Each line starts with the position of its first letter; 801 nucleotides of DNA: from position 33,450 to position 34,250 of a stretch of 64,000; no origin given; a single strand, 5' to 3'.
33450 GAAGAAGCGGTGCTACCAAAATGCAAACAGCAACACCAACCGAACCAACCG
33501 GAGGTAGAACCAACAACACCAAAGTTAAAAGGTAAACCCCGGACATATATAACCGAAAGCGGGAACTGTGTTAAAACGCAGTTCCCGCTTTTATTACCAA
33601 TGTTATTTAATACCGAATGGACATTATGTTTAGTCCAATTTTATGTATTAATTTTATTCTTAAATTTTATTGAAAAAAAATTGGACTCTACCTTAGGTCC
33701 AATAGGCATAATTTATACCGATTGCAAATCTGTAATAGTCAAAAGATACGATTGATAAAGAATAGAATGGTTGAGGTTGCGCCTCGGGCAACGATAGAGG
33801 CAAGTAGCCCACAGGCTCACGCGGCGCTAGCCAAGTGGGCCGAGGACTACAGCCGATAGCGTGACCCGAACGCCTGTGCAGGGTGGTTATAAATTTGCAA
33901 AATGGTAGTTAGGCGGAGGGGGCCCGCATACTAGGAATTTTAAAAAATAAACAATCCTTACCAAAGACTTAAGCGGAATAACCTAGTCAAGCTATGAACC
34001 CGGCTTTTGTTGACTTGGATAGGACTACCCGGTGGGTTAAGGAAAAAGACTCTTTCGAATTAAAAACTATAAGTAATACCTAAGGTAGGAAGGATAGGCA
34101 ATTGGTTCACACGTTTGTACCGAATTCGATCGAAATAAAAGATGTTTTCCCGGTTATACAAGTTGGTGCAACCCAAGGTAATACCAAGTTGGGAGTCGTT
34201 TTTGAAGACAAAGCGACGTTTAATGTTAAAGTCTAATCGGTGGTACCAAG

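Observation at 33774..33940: Unannotated structured repeat family R1 (~170 nt, at least six copies in 64 kb)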

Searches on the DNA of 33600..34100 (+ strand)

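Call 10: search_rna_families(source=window, start=33600, end=34100, threshold=evalue, max_evalue=10, show_alignments=3)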
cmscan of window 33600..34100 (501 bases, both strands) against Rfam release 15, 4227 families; matches with E-value up to 10: 9.
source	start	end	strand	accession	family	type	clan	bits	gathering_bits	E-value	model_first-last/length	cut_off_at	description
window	33610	33709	+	RF03980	mir-2012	Gene; miRNA;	-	20.7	90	0.19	1-84/84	no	mir-2012 microRNA precursor family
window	33681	33708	-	RF01081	SBWMV1_UPD-PKe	Cis-reg;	-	19.5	38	0.59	1-26/26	no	Pseudoknot of upstream pseudoknot domain (UPD) of the 3'UTR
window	33619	33702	+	RF04106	mir-1303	Gene; miRNA;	-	16.6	107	2.6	1-85/85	no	mir-1303 microRNA precursor family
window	33609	33710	-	RF04134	MIR7504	Gene; miRNA;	-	16.6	83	5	1-124/124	no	MIR7504 microRNA precursor family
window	33654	33702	-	RF01711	Lnt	Cis-reg;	-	16.5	55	8.7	1-63/63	no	Lnt RNA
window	33928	34050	+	RF02114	FAM13A-AS1_1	Gene; lncRNA;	-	15.1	70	4.1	1-118/118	no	FAM13A antisense RNA 1 conserved region 1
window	33822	33989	+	RF01957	NEAT1_3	Gene; lncRNA;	-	14.3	55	6.4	1-159/159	no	Nuclear enriched abundant transcript 1 conserved region 3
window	33823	33900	+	RF02992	hya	Cis-reg;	-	14.3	56.8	8.6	1-72/72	no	hya RNA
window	33747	33806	+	RF01196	snoZ30a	Gene; snRNA; snoRNA; CD-box;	-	13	80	6.3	1-92/92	no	Small nucleolar RNA Z30a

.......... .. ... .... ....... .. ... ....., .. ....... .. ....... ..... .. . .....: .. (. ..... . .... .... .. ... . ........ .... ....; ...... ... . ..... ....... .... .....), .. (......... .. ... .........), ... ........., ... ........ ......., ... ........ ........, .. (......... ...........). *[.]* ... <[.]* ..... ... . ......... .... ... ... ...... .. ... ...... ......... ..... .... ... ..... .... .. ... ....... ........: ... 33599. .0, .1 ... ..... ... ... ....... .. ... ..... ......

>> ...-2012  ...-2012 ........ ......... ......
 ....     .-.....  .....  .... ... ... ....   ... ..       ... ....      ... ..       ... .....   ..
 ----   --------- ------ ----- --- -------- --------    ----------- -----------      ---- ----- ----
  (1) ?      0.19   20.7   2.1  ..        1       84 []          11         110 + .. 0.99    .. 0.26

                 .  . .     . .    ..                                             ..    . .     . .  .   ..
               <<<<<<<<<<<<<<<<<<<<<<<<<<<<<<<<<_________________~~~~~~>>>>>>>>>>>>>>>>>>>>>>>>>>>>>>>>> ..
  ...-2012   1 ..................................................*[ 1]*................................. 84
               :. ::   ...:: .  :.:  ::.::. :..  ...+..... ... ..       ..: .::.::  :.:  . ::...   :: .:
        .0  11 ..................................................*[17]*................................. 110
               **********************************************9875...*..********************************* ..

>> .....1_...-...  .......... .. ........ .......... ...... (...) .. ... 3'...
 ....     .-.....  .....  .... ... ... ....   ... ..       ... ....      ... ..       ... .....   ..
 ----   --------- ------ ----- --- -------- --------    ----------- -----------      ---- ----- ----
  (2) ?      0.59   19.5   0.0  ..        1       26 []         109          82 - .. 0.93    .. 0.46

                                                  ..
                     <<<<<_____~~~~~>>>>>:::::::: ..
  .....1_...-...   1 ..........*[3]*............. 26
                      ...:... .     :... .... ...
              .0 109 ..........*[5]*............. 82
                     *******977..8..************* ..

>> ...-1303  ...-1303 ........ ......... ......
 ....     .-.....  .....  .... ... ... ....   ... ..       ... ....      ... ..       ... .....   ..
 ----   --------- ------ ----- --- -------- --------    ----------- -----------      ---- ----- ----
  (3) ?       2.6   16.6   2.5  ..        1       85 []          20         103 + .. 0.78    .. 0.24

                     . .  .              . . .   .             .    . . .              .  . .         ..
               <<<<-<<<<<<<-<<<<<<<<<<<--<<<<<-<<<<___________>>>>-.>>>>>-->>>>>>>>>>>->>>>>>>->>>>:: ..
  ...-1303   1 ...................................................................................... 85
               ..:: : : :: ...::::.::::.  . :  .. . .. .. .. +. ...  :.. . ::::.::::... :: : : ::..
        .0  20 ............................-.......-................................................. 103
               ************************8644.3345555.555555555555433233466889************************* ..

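Call 33: build_rna_model(alignment_id=A2, structure=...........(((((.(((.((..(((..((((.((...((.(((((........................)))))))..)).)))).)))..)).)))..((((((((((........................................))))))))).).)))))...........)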
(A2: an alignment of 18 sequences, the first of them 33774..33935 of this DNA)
Model R1 built from alignment A2 (18 sequences, 180 columns); structure: as given.
model positions 165; base pairs 36; branch points 1; effective number of sequences 2.85; information 0.59 bits per position. Calibrated on 0.2 Mb of random sequence (short: E-values are rough).
structure used (alignment columns):
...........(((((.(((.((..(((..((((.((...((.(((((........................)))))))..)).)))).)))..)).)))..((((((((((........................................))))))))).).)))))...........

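Call 34: search_with_rna_model(model_id=R1, source=window, max_evalue=1, show_alignments=8)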
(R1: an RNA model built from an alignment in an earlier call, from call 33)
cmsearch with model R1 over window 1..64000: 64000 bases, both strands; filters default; matches with E-value up to 1: 7.
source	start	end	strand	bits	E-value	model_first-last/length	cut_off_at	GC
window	33774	33936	+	131.9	1.8e-37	1-165/165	no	0.6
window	54594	54759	+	123.1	6.9e-35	1-165/165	no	0.57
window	46247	46410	+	122.7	9.3e-35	1-165/165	no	0.59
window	49907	50071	-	117.4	3.3e-33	1-165/165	no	0.58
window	19028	19172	-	62.5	5.1e-17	1-165/165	no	0.56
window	6818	6924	+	37.3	1.4e-09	1-165/165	no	0.5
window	45951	46056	-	32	5.3e-08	1-165/165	no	0.53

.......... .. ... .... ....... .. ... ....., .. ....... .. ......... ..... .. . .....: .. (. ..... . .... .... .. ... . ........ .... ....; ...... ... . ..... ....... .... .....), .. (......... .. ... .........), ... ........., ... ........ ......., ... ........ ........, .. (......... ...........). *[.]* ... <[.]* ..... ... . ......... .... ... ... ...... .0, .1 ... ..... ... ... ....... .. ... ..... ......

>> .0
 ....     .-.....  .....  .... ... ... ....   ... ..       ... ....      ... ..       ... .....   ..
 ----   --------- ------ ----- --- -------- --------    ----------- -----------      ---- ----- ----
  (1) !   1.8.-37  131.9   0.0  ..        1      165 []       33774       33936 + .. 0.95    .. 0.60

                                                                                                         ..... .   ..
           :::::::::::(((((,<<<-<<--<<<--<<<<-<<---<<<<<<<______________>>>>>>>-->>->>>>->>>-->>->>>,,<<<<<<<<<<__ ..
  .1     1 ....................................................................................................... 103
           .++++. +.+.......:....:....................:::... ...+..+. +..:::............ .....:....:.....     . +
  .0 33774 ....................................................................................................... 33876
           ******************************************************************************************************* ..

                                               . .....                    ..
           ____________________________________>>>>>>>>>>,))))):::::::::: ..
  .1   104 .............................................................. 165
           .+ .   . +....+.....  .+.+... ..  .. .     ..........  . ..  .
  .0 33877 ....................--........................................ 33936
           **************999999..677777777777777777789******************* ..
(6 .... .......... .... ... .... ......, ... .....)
